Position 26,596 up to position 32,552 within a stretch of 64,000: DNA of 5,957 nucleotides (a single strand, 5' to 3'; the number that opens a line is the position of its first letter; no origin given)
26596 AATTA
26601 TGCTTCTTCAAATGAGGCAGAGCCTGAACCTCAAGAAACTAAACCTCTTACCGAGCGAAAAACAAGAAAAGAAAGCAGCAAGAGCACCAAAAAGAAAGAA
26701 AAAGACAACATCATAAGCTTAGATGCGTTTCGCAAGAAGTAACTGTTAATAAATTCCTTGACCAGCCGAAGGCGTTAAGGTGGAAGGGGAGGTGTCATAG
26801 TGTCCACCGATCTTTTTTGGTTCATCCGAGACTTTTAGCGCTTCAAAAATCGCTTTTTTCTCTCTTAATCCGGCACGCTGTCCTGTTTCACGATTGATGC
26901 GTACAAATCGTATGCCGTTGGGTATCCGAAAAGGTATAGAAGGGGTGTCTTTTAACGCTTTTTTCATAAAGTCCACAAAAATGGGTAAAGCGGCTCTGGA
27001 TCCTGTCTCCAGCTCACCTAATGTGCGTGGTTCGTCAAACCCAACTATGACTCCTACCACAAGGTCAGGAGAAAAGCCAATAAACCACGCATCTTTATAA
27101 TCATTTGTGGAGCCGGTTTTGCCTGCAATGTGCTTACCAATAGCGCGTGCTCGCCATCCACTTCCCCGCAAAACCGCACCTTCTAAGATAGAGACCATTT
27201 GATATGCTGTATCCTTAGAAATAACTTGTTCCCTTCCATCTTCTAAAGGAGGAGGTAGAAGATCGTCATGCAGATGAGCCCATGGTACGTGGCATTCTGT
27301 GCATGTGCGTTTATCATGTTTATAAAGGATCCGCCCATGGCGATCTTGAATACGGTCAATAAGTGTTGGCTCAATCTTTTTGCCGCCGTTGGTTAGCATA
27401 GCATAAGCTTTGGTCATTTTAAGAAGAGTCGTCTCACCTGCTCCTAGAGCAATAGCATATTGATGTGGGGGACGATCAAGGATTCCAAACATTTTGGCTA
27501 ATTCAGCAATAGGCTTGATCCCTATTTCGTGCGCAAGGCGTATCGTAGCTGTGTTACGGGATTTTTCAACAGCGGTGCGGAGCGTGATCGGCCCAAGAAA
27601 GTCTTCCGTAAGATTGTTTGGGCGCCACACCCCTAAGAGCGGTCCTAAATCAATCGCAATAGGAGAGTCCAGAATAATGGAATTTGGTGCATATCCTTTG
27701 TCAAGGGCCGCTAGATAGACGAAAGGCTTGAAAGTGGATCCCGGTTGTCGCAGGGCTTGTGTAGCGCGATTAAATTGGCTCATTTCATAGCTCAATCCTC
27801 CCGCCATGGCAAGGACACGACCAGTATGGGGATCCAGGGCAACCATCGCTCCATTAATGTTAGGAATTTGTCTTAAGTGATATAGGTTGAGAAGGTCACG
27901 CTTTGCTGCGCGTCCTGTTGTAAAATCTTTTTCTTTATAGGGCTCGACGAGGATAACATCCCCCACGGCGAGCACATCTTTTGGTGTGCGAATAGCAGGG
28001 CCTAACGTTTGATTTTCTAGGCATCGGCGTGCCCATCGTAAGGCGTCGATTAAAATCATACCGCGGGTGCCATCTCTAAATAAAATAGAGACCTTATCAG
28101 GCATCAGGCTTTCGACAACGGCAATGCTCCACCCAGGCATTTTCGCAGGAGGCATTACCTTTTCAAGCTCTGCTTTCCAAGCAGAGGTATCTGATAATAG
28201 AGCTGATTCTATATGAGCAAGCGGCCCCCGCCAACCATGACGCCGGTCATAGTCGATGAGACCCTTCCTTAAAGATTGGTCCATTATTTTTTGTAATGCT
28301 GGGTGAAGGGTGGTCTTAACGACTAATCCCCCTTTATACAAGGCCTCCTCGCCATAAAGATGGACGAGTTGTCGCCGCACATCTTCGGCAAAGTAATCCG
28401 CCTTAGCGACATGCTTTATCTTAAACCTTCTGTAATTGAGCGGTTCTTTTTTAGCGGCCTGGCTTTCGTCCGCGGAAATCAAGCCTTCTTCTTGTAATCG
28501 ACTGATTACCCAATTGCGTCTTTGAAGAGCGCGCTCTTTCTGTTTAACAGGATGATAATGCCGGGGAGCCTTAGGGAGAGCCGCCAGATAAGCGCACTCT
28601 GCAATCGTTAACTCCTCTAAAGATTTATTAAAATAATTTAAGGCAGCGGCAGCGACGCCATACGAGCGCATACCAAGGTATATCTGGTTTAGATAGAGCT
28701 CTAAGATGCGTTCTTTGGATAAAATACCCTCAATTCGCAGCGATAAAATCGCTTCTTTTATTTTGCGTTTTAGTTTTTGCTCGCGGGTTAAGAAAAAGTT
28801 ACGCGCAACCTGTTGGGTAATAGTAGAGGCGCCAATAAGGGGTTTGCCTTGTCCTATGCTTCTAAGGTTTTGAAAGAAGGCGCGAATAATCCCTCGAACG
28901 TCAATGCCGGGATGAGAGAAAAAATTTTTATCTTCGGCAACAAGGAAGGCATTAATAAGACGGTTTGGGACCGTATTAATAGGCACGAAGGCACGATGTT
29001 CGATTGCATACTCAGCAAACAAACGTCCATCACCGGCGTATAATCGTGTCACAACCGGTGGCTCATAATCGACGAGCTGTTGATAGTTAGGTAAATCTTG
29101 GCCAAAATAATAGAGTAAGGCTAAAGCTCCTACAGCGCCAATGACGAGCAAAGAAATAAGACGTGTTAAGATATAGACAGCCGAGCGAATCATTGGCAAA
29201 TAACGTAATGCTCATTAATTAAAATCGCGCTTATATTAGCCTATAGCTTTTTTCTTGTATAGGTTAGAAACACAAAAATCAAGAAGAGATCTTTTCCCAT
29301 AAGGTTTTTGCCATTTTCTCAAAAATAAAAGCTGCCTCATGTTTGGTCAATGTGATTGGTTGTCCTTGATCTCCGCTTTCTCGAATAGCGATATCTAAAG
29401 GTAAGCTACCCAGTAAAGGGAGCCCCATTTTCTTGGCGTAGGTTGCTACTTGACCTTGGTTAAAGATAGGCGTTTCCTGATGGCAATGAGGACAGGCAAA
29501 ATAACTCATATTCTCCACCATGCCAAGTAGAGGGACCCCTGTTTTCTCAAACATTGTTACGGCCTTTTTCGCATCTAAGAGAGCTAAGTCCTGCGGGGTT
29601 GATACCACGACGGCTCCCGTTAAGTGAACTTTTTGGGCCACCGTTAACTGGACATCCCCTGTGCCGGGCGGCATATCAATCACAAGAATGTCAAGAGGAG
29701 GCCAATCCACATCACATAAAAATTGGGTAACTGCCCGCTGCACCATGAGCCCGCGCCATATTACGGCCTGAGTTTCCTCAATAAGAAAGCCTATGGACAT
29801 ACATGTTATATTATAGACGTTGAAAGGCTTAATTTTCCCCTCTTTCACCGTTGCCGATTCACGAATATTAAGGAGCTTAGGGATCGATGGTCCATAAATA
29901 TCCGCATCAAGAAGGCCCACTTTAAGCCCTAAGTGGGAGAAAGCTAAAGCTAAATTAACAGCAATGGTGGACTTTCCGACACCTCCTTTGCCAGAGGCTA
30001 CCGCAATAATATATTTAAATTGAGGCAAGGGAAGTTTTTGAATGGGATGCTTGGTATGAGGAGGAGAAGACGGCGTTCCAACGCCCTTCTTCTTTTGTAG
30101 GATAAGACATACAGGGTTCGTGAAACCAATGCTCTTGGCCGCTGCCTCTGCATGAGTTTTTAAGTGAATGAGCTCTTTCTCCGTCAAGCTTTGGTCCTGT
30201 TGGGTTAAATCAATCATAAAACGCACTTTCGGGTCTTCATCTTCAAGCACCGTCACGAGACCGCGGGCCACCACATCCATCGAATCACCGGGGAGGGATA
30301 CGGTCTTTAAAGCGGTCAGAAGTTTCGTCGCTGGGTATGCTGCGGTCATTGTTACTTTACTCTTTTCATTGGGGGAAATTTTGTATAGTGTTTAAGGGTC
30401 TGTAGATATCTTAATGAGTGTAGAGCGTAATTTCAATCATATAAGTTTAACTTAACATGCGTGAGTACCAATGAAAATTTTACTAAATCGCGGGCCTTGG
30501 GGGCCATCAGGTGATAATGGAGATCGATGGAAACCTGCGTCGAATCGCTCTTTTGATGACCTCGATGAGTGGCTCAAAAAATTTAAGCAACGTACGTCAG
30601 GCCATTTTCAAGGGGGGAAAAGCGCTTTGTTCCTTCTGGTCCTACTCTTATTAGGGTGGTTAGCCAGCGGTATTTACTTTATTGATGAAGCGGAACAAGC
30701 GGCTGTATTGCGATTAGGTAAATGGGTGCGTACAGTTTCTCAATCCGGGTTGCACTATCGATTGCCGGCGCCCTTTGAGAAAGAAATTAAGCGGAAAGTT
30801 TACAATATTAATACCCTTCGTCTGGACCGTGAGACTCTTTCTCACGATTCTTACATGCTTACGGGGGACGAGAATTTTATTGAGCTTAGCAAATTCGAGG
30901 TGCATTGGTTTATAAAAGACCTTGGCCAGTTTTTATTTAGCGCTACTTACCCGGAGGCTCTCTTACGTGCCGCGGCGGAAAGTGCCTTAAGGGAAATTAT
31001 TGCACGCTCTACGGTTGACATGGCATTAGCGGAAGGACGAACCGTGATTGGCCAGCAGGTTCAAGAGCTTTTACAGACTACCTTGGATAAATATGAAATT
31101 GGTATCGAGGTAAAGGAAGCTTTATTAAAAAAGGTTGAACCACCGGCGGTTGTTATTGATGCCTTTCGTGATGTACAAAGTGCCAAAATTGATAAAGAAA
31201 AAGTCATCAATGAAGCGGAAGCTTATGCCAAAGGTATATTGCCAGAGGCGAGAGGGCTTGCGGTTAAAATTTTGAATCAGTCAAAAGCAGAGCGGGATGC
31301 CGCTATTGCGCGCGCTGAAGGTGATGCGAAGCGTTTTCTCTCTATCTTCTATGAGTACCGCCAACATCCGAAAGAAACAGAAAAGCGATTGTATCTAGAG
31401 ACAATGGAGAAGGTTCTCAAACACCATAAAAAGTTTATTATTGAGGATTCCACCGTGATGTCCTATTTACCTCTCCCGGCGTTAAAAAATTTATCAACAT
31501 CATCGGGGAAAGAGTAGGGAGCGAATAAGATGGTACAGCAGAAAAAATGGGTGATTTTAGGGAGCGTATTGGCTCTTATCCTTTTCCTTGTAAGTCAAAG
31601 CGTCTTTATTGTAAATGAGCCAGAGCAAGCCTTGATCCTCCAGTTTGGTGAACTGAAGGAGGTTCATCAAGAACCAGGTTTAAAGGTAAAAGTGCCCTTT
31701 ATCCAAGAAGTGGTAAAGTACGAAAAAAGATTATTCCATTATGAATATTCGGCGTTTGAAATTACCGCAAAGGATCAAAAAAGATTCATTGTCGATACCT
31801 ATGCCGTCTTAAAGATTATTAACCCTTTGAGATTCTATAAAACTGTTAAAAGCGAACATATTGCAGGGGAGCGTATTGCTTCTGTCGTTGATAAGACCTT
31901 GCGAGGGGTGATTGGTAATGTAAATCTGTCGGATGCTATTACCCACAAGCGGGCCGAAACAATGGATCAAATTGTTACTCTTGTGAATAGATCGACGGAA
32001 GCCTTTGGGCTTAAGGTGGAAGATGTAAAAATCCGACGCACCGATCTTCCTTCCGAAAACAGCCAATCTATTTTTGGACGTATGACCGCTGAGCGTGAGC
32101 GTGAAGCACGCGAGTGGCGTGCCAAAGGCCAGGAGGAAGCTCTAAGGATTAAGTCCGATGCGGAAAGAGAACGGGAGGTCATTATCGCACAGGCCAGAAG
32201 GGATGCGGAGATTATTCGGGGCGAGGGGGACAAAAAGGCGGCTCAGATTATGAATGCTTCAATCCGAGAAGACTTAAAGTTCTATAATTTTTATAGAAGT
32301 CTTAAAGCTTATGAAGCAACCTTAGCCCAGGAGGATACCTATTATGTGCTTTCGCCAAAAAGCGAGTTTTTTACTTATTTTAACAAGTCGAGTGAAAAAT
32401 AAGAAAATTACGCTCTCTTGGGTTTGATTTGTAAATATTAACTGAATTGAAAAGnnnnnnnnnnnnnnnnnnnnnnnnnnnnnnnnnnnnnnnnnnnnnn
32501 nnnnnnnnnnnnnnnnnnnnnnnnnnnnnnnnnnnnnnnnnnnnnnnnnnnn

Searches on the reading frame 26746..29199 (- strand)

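Call 39: search_protein_families(library=ncbifam, proteins=[window:26746-29199:-], max_evalue=0.00001)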
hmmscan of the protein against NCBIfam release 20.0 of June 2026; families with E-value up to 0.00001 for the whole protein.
window:26746-29199:- (817 aa): 16 families
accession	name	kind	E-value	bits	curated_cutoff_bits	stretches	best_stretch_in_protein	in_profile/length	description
TIGR02074.1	PBP_1a_fam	subfamily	4.5e-187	623.1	508.75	1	68-750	1-534/535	PBP1A family penicillin-binding protein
NF008643.0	PRK11636.1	equivalog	1.6e-157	526.2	1263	2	9-640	6-619/850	peptidoglycan glycosyltransferase/peptidoglycan DD-transpeptidase MrcA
NF051885.1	tranpepglycosPbpC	equivalog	1.2e-145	486.7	900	3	16-314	19-314/632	multimodular transpeptidase-transglycosylase PbpC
TIGR02071.1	PBP_1b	equivalog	6.2e-111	371.8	717.75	3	65-319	143-397/729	penicillin-binding protein 1B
TIGR02073.1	PBP_1c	equivalog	6.8e-93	312.6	494.2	2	67-312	31-262/728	penicillin-binding protein 1C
NF007061.0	PRK09506.1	equivalog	8.7e-79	265.3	1120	3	66-317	208-459/825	bifunctional glycosyl transferase/transpeptidase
NF011423.0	PRK14850.1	equivalog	2e-76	258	1275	3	67-320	155-408/764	penicillin-binding protein 1b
NF038276.1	strep_PBP2A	exception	4.5e-70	236.8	1100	3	66-257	93-277/716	penicillin-binding protein PBP2A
NF038272.1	strep_PBP1A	exception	3.9e-66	223.7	1075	2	3-306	4-308/658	penicillin-binding protein PBP1A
NF008414.0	PRK11240.1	equivalog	9.7e-52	176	1121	2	68-259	63-250/774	peptidoglycan glycosyltransferase PbpC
NF038274.1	strep_PBP1B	exception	1.5e-48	165.8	1225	2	452-737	381-651/745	penicillin-binding protein PBP1B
TIGR02070.1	mono_pep_trsgly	equivalog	6.2e-40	137.1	182.65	1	64-235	51-218/224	monofunctional biosynthetic peptidoglycan transglycosylase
NF010008.0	PRK13481.1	equivalog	3.3e-31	108.6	270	1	68-249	79-263/269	glycosyltransferase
TIGR03423.1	pbp2_mrdA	equivalog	1.7e-24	86.3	455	2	475-573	296-390/593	penicillin-binding protein 2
TIGR02214.1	spoVD_pbp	equivalog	3.7e-12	45.4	688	1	582-750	399-556/636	stage V sporulation protein D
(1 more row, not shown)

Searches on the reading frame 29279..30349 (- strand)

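Call 39: search_protein_families(library=ncbifam, proteins=[window:29279-30349:-], max_evalue=0.00001)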
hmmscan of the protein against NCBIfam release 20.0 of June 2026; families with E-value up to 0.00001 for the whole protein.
window:29279-30349:- (356 aa): 13 families
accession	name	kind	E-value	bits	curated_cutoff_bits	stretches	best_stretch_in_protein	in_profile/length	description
NF041136.1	MrpORP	equivalog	1.3e-86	291.2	450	1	111-349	4-247/365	iron-sulfur cluster carrier protein MrpORP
NF008669.0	PRK11670.1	equivalog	2.6e-86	289.8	348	1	111-349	106-348/369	iron-sulfur cluster carrier protein ApbC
TIGR01969.1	minD_arch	subfamily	2.8e-18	66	201.75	1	114-153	2-41/251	cell division ATPase MinD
TIGR01968.1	minD_bact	equivalog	2.9e-15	56.3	212.9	1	114-151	3-40/261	septum site-determining protein MinD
NF041546.1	ParA_partition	equivalog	4.7e-11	42.6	180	1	114-152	1-39/203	ParA family partition ATPase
TIGR01007.1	eps_fam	subfamily_domain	3.2e-10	39.9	108.05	1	114-280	19-188/204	polysaccharide biosynthesis tyrosine autokinase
TIGR03029.1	EpsG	equivalog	1.1e-09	37.9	313.8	1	113-280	104-273/274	chain length determinant protein tyrosine kinase EpsG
NF047398.1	AAA_KGGVGR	domain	7.1e-08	33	90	1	114-165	4-55/190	KGGVGR-motif variant AAA ATPase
TIGR03018.1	pepcterm_TyrKin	hypoth_equivalog_domain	2.9e-07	30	230.65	1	110-168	33-92/207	XrtA-associated tyrosine autokinase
TIGR03815.1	CpaE_hom_Actino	equivalog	1.1e-06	28.1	154.45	1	114-160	113-159/340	septum site-determining protein Ssd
TIGR01281.1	DPOR_bchL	equivalog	2.3e-06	27.2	345.15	0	115-145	3-32/268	ferredoxin:protochlorophyllide reductase (ATP-dependent) iron-sulfur ATP-binding protein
TIGR03371.1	cellulose_yhjQ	equivalog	3.6e-06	26.6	157.85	0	114-151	3-40/246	cellulose biosynthesis protein BcsQ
TIGR02016.1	BchX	equivalog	4.8e-06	26.1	331.2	0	115-169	3-56/296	chlorophyllide a reductase iron protein subunit X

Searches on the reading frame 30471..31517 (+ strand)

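Call 39: search_protein_families(library=ncbifam, proteins=[window:30471-31517:+], max_evalue=0.00001)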
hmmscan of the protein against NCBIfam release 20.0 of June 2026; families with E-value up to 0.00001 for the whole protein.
window:30471-31517:+ (348 aa): 3 families
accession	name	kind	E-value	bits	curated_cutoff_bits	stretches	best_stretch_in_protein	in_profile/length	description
TIGR01933.1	hflK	equivalog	2.9e-68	230.1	159.4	1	68-332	1-254/261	FtsH protease activity modulator HflK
NF008181.0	PRK10930.1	equivalog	1.5e-53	182.1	660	1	48-336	77-356/419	FtsH protease activity modulator HflK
TIGR01932.1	hflC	equivalog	1e-13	50.8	134.4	1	53-191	6-145/318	protease modulator HflC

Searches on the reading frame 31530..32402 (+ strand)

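Call 39: search_protein_families(library=ncbifam, proteins=[window:31530-32402:+], max_evalue=0.00001)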
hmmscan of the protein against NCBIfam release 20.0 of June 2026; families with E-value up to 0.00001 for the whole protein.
window:31530-32402:+ (290 aa): 3 families
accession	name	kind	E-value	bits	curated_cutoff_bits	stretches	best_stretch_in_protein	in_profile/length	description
TIGR01932.1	hflC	equivalog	4.3e-58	196.6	134.4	2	137-284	170-317/318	protease modulator HflC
NF008259.0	PRK11029.1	equivalog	3e-49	167.8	427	2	136-288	178-330/334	protease modulator HflC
TIGR01933.1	hflK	equivalog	9e-16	58.1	159.4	1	25-239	1-213/261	FtsH protease activity modulator HflK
